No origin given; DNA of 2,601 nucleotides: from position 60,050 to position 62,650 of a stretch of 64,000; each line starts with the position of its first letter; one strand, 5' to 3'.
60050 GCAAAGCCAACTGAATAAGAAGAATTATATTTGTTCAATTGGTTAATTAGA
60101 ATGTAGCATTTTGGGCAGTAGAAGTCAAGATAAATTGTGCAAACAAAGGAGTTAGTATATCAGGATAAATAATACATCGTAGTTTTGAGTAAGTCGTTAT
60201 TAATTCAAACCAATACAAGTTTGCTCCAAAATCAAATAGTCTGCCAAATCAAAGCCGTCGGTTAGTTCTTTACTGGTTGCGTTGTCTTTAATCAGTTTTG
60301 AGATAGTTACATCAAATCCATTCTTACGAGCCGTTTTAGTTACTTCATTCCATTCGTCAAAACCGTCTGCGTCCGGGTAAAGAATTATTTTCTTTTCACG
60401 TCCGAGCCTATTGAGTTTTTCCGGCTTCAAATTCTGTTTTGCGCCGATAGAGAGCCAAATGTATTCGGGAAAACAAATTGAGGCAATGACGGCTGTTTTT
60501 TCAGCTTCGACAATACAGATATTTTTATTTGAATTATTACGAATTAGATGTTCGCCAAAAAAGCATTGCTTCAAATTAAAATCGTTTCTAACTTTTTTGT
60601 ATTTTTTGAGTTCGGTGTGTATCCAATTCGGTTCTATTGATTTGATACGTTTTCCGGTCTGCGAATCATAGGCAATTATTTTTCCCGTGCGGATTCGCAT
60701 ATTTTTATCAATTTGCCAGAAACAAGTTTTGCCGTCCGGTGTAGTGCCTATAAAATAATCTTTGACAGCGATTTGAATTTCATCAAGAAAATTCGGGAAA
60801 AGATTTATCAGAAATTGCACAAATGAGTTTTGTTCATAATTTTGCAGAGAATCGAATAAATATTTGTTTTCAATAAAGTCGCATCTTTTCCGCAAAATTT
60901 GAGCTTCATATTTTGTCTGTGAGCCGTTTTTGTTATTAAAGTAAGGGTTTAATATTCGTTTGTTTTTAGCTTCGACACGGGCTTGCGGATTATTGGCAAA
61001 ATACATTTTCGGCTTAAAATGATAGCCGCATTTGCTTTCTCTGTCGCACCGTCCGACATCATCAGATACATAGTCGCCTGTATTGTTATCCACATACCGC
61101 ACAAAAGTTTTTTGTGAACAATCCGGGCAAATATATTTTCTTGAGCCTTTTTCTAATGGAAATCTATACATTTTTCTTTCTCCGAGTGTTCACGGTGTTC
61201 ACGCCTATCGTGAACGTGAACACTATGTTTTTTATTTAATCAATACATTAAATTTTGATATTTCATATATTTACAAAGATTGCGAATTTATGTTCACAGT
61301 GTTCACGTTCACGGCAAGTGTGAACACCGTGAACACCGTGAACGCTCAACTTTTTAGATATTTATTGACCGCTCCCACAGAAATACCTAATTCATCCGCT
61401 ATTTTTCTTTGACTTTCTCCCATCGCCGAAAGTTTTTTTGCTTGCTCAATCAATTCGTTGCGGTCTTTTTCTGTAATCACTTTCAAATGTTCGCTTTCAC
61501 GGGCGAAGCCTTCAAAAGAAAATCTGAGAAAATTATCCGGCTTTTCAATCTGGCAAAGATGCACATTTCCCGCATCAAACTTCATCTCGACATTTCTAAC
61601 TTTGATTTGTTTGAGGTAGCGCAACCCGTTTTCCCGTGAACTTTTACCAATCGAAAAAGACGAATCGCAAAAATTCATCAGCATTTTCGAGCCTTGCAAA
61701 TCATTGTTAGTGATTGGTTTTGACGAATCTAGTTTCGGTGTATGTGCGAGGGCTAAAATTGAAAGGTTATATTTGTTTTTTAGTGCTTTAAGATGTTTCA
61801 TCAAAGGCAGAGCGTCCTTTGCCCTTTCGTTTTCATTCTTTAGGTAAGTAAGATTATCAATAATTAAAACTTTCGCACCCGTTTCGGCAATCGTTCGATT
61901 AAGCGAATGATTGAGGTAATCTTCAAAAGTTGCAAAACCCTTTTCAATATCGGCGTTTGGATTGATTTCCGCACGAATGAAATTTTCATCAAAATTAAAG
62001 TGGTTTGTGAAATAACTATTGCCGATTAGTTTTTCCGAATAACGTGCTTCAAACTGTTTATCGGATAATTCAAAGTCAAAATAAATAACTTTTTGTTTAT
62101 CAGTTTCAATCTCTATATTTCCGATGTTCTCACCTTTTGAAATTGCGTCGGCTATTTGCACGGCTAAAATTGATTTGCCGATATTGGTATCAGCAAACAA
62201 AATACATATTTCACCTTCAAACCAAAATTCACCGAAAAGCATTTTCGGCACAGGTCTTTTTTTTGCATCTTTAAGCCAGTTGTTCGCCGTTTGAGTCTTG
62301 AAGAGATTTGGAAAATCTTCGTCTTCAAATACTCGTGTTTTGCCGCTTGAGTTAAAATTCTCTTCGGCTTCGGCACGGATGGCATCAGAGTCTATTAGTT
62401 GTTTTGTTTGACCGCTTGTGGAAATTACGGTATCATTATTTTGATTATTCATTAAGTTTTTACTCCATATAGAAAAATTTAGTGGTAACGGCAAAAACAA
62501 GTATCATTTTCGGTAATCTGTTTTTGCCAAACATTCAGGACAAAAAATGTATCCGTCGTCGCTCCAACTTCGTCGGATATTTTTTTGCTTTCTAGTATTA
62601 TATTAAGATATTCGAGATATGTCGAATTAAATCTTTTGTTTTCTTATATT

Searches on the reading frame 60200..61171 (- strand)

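Call 4: search_protein_families(library=pfam, proteins=[window:60200-61171:-], max_evalue=0.1)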
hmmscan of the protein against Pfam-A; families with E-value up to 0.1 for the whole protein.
window:60200-61171:- (323 aa): 2 families
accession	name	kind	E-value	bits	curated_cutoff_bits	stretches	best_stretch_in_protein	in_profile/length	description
PF19898.4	DUF6371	-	1.3e-50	171.6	27.7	1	115-267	1-149/150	Domain of unknown function (DUF6371)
PF21957.2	Zn_ribbon_16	-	1.1e-26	93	27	1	2-62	1-64/65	Zinc beta-ribbon finger, putative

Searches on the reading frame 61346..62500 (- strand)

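Call 4: search_protein_families(library=pfam, proteins=[window:61346-62500:-], max_evalue=0.1)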
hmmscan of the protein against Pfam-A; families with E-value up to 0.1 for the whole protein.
window:61346-62500:- (384 aa): 11 families
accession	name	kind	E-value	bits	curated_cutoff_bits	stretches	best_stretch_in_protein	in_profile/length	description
PF13481.12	AAA_25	-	2.7e-19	70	27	1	78-257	15-193/195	AAA domain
PF03796.21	DnaB_C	-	2.1e-06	27.8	27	1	95-252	18-176/255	DnaB-like helicase C terminal domain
PF19575.5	HTH_58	-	0.0004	20.7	23.8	1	342-383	7-48/62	Helix-turn-helix domain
PF13412.12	HTH_24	-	0.00048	20.1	21.9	1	363-383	19-39/48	Winged helix-turn-helix DNA-binding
PF08281.18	Sigma70_r4_2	-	0.0039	17.2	25.7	1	361-382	26-47/54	Sigma-70, region 4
PF02796.21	HTH_7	-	0.0043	17.6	23.8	1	348-382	7-42/45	Helix-turn-helix domain of resolvase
PF06745.19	ATPase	-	0.0047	16.8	26.6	1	97-250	20-161/231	KaiC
PF16836.11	PSY3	-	0.01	15.9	25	1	208-251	128-169/215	Shu complex component Psy3, DNA-binding description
PF13401.12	AAA_22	-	0.015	16.1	27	1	98-249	7-119/130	AAA domain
PF13384.12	HTH_23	-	0.016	15.4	24.6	1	356-383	12-39/50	Homeodomain-like domain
PF15978.11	TnsD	-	0.043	13.3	32.4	0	352-383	189-221/355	Tn7-like transposition protein D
